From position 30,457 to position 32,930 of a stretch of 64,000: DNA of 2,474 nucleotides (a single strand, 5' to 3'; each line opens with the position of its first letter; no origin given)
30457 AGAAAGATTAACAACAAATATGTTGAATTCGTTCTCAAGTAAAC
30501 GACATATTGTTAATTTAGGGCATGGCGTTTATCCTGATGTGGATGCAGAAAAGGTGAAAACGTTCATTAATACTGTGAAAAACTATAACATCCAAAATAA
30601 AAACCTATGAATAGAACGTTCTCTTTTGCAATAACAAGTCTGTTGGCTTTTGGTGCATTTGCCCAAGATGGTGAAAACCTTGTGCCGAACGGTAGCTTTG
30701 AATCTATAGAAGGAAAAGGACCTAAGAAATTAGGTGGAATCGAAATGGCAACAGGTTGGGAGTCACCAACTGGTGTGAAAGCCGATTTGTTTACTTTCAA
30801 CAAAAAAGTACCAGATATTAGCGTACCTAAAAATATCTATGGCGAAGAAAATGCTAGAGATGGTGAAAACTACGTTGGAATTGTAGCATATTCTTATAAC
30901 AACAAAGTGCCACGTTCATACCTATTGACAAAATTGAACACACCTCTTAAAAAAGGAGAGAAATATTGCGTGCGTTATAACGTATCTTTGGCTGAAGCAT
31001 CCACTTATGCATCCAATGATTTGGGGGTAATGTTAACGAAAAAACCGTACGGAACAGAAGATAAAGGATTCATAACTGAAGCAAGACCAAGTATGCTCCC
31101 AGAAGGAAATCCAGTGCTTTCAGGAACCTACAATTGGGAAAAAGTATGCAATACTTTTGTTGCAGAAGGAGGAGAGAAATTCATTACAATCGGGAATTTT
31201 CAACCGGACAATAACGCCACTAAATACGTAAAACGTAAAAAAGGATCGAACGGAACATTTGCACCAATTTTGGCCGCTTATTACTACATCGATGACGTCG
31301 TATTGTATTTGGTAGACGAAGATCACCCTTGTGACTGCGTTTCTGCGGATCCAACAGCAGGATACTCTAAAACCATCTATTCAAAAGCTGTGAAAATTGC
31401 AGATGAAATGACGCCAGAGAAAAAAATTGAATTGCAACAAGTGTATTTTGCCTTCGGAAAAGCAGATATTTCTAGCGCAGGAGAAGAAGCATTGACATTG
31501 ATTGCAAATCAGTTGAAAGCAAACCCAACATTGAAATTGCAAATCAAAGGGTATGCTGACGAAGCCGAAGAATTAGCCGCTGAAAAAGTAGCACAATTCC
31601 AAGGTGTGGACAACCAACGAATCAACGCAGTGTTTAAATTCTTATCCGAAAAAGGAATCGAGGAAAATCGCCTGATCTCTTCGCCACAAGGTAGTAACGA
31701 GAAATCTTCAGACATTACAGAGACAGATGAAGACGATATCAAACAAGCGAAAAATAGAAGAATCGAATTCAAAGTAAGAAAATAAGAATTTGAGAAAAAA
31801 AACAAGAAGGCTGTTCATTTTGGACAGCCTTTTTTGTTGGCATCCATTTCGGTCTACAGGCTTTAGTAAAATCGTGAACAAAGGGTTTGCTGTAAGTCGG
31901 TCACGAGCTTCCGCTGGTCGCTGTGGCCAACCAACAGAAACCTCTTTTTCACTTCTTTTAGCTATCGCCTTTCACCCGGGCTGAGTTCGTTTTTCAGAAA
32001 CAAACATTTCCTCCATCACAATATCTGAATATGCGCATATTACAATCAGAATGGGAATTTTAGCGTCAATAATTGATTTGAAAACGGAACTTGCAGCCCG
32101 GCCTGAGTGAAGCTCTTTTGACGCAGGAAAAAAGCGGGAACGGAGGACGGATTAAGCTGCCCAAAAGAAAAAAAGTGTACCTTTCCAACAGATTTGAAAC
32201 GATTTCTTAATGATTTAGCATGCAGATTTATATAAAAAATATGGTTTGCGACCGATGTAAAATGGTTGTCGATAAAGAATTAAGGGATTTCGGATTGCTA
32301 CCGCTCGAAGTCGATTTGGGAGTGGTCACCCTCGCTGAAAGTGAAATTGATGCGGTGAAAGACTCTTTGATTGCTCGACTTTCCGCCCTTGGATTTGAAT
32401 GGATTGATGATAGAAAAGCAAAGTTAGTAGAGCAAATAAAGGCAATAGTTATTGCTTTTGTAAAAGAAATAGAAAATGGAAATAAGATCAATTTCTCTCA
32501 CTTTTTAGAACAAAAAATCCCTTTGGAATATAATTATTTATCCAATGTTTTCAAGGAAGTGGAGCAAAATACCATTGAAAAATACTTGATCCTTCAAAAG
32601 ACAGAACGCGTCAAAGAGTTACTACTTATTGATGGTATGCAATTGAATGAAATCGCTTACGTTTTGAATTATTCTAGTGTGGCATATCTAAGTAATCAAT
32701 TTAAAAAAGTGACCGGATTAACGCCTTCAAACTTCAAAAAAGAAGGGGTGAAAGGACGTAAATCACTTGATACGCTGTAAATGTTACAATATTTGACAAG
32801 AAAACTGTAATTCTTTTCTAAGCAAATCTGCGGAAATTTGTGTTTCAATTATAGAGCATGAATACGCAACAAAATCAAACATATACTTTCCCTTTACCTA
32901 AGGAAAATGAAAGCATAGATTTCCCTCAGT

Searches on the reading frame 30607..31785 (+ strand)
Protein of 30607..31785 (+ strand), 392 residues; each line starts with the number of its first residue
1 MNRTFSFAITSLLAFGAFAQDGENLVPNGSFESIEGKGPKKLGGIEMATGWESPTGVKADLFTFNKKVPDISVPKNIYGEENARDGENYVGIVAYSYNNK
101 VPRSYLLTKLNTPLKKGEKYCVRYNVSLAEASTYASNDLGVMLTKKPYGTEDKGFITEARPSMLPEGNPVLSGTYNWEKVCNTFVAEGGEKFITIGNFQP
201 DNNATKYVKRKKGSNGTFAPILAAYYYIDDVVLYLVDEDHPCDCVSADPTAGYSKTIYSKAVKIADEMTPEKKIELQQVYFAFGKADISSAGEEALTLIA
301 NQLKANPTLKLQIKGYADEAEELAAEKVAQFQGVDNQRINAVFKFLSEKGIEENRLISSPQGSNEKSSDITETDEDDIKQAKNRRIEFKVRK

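Call 75: search_protein_families(library=pfam, proteins=[window:30607-31785:+])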
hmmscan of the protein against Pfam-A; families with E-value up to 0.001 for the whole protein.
window:30607-31785:+ (392 aa): 2 families
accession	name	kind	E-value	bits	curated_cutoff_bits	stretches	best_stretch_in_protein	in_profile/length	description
PF00691.25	OmpA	-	1.8e-09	38.2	27.2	1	280-375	1-92/98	OmpA family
PF05359.17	DUF748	-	6.8e-07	28.1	50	1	275-329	877-931/1037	Domain of Unknown Function (DUF748)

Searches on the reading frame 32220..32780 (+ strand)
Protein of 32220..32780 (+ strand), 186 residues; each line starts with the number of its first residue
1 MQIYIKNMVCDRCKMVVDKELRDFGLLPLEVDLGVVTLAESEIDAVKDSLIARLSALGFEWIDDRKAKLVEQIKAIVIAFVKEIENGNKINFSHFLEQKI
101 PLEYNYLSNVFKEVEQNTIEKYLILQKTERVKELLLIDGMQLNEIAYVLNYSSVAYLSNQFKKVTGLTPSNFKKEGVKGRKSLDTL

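Call 75: search_protein_families(library=pfam, proteins=[window:32220-32780:+])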
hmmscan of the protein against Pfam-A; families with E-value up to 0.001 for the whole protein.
window:32220-32780:+ (186 aa): 2 families
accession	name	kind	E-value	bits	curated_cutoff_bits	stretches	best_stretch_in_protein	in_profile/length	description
PF12833.13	HTH_18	-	3.5e-13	50.1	33.6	1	103-174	8-79/80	Helix-turn-helix domain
PF00165.29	HTH_AraC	-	1.3e-07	32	26.6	1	139-172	8-40/42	Bacterial regulatory helix-turn-helix proteins, AraC family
